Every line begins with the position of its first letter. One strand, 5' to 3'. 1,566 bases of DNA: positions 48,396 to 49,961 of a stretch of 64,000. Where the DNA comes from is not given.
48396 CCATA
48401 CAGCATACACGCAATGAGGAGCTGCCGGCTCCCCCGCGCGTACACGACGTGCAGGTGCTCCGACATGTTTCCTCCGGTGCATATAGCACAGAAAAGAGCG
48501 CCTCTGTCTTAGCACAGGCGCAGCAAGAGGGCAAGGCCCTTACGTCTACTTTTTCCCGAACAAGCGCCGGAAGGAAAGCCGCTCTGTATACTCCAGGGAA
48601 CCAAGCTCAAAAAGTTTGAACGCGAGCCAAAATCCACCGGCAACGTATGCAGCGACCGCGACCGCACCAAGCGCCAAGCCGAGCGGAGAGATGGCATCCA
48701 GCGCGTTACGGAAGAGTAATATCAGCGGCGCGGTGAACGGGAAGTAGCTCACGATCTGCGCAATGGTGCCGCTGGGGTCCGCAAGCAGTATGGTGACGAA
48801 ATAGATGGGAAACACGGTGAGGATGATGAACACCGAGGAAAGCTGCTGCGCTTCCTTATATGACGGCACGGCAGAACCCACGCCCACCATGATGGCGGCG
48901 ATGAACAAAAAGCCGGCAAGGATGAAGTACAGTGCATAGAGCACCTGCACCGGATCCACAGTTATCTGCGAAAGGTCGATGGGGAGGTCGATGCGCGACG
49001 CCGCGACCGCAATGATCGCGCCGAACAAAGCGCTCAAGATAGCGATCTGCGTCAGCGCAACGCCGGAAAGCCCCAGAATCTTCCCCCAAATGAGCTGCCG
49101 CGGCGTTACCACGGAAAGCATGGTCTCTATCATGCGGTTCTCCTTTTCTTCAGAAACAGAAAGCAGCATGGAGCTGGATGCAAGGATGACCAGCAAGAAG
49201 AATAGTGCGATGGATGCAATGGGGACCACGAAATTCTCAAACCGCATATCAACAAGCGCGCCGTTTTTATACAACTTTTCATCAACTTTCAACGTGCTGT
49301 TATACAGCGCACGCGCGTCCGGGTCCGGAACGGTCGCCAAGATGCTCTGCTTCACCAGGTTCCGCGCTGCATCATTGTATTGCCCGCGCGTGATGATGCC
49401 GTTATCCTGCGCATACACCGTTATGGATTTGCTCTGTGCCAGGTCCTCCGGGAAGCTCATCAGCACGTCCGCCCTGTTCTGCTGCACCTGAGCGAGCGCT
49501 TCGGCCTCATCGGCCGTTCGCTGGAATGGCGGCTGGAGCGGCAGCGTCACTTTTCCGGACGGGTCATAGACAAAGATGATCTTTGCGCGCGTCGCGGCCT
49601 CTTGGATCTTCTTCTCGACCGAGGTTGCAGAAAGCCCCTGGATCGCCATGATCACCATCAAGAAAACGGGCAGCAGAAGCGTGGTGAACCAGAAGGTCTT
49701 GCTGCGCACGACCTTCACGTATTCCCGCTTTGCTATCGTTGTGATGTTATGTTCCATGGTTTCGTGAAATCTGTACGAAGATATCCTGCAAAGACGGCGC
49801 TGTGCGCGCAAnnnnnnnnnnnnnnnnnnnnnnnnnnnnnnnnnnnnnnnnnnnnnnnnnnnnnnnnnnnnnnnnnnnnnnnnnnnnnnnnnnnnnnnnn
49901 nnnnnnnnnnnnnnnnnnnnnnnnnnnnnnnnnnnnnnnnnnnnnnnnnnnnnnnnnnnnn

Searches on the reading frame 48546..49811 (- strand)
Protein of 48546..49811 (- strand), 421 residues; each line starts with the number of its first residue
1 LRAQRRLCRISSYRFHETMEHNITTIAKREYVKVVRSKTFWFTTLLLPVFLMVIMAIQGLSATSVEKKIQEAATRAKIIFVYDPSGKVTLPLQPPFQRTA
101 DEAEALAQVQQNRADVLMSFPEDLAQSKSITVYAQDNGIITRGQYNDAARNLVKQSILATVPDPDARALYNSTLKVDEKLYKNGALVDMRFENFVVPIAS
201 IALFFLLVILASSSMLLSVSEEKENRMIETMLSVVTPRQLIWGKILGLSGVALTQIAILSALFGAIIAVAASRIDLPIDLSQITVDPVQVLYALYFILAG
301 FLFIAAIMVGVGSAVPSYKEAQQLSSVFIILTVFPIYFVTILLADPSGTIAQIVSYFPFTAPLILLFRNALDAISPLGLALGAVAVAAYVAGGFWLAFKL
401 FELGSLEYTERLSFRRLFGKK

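Call 65: search_protein_families(library=pfam, proteins=[window:48546-49811:-], max_evalue=0.001)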
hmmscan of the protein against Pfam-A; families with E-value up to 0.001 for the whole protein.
window:48546-49811:- (421 aa): 2 families
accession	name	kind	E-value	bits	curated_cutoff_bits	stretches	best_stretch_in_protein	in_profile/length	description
PF12698.13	ABC2_membrane_3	-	2.8e-37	129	31.6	1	38-398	1-346/347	ABC-2 family transporter protein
PF12679.13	ABC2_membrane_2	-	4.6e-17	62.6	27.2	1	25-395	2-266/283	ABC-2 family transporter protein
